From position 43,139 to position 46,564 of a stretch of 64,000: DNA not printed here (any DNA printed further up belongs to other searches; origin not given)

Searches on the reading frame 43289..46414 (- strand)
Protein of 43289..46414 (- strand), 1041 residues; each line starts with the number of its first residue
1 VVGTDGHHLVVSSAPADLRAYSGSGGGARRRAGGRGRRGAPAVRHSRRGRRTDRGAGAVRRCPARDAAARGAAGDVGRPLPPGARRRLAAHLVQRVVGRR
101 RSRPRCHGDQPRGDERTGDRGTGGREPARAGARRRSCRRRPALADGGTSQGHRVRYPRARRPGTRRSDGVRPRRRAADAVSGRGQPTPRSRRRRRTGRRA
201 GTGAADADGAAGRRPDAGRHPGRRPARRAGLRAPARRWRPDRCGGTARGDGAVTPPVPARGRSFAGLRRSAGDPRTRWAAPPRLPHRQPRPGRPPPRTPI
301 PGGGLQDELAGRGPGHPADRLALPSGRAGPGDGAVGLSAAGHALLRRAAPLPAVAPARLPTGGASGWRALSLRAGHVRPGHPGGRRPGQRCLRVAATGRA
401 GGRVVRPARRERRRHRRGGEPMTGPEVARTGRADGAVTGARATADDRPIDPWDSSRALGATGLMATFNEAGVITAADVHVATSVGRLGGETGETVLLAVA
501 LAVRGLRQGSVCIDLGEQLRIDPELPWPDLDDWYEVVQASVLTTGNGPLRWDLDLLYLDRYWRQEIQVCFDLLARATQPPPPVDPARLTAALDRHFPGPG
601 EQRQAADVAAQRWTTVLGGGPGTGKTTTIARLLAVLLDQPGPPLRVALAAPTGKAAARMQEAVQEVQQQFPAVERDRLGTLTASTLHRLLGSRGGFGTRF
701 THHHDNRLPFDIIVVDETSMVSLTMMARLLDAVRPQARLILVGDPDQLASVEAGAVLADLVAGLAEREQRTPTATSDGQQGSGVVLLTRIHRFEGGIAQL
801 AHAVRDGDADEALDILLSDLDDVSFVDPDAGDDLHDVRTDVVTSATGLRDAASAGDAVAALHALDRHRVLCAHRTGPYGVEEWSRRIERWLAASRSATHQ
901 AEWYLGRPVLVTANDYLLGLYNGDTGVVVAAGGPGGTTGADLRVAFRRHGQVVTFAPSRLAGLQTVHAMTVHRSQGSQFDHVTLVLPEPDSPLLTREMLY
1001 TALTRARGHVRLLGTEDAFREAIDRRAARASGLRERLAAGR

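Call 31: search_protein_families(library=pfam, proteins=[window:43289-46414:-], max_evalue=0.00001)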
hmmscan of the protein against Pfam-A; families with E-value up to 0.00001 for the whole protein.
window:43289-46414:- (1041 aa): 10 families
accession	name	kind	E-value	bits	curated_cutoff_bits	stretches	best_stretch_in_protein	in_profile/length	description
PF13245.12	AAA_19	-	8.2e-33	113.9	25.1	1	602-751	1-132/134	AAA domain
PF13604.12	AAA_30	-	5.7e-32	111.4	27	1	601-817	5-181/191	AAA domain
PF13538.12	UvrD_C_2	-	1e-14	54.5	27.4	1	966-1012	2-51/52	UvrD-like helicase C-terminal domain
PF01443.25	Viral_helicase1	-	8.8e-14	52.3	21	1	963-1012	172-226/228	Viral superfamily 1 RNA helicase core domain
PF00580.27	UvrD-helicase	-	4.1e-10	40.2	23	1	603-689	4-85/271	UvrD/REP helicase N-terminal domain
PF13086.12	AAA_11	-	1.8e-09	38.2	27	0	601-663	5-72/257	AAA domain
PF21185.3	RecD_N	-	3.6e-07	30.9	22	1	469-535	1-78/103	RecBCD enzyme subunit RecD, N-terminal domain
PF05127.21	NAT10_TcmA_helicase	-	1.8e-06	28.4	22.7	1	617-732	2-112/176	RNA cytidine acetyltransferase NAT10/TcmA, helicase domain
PF18335.7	SH3_13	-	1.8e-06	28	41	1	899-945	22-64/65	ATP-dependent RecD-like DNA helicase SH3 domain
PF13401.12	AAA_22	-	9.6e-06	26.4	27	0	615-748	8-126/130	AAA domain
